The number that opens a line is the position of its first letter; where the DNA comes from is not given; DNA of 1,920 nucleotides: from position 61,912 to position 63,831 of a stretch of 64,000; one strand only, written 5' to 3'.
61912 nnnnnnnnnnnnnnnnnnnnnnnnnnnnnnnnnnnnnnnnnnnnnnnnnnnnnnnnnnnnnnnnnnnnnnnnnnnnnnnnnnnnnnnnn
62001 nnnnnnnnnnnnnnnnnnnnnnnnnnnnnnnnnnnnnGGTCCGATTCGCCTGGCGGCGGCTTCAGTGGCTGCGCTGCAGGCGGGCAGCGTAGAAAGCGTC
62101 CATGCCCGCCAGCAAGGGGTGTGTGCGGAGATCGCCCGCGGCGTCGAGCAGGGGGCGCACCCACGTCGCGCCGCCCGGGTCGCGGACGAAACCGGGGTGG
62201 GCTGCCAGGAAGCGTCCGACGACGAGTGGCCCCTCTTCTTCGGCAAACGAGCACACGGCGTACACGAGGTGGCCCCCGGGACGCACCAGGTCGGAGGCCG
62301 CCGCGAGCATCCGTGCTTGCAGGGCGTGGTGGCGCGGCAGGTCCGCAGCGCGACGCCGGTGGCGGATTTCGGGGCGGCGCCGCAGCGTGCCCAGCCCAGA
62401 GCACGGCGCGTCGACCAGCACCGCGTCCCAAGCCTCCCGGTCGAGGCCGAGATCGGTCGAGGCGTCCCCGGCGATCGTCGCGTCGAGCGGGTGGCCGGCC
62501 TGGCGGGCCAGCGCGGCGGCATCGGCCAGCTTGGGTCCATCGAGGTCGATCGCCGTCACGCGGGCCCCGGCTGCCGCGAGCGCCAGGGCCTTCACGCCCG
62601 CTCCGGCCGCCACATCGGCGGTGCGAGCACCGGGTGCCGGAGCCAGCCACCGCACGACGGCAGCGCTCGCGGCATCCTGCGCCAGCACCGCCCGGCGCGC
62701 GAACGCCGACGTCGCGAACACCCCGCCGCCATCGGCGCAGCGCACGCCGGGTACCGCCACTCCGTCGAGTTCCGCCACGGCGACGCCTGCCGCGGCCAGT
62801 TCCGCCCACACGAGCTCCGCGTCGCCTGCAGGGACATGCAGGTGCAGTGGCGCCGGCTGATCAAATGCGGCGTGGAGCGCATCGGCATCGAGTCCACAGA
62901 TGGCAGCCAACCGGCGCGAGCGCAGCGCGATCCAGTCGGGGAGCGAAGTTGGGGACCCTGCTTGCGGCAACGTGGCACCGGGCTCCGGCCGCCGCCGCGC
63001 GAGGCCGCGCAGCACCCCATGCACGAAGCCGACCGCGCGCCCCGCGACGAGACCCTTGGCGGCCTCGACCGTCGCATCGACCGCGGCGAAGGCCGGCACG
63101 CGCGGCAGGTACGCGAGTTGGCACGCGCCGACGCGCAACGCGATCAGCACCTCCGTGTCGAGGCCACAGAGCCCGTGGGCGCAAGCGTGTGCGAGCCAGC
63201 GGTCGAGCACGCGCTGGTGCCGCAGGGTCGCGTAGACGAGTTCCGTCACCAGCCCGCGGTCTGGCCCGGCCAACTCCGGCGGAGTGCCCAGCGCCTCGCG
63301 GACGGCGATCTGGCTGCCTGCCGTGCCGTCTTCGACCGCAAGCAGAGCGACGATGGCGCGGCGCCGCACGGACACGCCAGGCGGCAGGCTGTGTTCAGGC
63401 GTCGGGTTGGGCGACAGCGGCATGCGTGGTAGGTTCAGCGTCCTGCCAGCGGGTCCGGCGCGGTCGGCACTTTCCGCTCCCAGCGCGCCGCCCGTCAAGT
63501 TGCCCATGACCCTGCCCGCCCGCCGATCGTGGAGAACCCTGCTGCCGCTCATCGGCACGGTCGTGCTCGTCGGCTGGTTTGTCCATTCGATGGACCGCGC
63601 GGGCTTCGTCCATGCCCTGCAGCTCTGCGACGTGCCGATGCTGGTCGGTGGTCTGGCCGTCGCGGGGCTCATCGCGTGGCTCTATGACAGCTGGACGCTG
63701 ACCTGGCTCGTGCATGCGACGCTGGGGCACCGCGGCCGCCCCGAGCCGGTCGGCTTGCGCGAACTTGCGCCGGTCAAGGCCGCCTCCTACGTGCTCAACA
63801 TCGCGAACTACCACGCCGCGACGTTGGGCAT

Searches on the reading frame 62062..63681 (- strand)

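Call 90: search_protein_families(library=pfam, proteins=[window:62062-63681:-], max_evalue=0.0001)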
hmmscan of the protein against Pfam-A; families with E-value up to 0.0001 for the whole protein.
window:62062-63681:- (539 aa): 4 families
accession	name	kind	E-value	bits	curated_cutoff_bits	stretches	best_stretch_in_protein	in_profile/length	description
PF01189.24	Methyltr_RsmB-F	-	1.4e-28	100.3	27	1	344-536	2-199/199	16S rRNA methyltransferase RsmB/F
PF01029.23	NusB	-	1.2e-19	71.4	23.1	1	106-229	4-133/133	NusB family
PF13649.12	Methyltransf_25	-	2e-05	25.6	27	1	356-423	3-70/97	Methyltransferase domain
PF08241.18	Methyltransf_11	-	4.6e-05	24.4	21.2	0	356-423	2-66/95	Methyltransferase domain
